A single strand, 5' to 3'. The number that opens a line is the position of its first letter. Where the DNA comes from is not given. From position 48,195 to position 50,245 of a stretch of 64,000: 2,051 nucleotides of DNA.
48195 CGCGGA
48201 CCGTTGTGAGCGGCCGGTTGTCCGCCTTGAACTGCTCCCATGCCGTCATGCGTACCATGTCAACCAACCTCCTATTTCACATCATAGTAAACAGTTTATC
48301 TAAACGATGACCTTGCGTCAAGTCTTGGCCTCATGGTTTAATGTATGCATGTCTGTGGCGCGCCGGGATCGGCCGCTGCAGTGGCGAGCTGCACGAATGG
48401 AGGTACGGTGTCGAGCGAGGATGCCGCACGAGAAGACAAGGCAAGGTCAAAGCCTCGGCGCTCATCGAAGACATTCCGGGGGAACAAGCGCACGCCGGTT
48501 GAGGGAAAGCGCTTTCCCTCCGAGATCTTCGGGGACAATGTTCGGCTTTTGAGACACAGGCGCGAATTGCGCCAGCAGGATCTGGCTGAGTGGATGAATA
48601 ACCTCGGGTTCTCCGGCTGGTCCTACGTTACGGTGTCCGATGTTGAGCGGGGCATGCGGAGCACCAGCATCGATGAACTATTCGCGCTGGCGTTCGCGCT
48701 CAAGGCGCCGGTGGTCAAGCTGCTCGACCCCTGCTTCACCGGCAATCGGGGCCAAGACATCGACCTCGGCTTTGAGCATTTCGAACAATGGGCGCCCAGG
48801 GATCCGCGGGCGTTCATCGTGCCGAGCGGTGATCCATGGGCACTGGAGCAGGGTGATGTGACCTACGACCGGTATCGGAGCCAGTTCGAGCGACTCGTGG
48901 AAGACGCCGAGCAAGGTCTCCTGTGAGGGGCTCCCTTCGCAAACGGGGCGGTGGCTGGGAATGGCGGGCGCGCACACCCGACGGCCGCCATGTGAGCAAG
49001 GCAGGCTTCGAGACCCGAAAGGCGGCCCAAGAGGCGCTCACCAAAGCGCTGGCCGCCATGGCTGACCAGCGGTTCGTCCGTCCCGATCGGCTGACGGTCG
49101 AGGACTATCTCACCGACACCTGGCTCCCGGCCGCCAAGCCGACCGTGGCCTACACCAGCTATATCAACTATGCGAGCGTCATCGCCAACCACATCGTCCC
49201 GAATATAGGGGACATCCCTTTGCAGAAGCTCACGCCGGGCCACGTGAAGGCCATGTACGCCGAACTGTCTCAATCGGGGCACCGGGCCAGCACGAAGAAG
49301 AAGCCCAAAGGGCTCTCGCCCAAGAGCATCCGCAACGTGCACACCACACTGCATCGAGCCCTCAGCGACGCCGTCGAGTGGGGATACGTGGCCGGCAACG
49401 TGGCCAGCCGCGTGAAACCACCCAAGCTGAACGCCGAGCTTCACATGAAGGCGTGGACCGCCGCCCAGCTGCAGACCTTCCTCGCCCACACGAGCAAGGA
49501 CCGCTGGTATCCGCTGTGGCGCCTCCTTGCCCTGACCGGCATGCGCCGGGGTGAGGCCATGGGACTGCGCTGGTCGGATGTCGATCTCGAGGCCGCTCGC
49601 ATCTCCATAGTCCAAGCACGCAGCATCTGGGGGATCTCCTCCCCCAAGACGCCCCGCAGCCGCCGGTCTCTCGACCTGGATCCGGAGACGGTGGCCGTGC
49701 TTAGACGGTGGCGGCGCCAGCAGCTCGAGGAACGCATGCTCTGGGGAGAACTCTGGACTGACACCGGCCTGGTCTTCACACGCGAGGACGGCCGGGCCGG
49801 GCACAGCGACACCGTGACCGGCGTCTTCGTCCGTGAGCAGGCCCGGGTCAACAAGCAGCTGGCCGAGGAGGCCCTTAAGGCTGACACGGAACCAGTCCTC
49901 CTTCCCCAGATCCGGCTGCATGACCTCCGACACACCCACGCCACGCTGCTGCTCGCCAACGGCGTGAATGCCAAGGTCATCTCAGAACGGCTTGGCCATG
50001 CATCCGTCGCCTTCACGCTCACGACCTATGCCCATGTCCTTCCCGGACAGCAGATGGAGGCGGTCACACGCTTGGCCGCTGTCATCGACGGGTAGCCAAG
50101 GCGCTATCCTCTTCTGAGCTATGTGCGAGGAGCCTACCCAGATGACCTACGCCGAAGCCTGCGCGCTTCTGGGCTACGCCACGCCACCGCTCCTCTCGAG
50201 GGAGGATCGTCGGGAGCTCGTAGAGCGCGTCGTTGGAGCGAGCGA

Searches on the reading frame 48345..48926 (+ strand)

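Call 30: search_protein_families(library=pfam, proteins=[window:48345-48926:+], max_evalue=0.001)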
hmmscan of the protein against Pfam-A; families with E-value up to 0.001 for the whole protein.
window:48345-48926:+ (193 aa): 1 family
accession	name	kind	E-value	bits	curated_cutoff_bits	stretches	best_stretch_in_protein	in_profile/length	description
PF13560.12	HTH_31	-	2.4e-06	28.2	27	1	62-123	2-58/64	Helix-turn-helix domain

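Call 81: search_protein_families(library=padloc, proteins=[window:48345-48926:+], max_evalue=0.001)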
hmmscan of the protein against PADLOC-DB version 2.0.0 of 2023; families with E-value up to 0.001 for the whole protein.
window:48345-48926:+ (193 aa): 3 families
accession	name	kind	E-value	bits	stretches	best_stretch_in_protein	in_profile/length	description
PDLC03665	Control_protein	-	2.9e-05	22.2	1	61-128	8-70/77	control protein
PDLC03671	Control_protein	-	0.00017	19.8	1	60-127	13-74/84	control protein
PDLC02926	HTH_VI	-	0.00073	17.8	0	62-126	2-60/92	-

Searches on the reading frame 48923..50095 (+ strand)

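Call 30: search_protein_families(library=pfam, proteins=[window:48923-50095:+], max_evalue=0.001)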
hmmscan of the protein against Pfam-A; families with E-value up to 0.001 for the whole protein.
window:48923-50095:+ (390 aa): 2 families
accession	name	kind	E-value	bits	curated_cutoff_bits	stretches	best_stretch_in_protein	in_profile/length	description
PF00589.27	Phage_integrase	-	4.6e-20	72.5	27.1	1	182-373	7-169/172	Phage integrase family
PF14659.12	Phage_int_SAM_3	-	2.4e-12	47.3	22.6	1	63-115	5-57/58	Phage integrase, N-terminal SAM-like domain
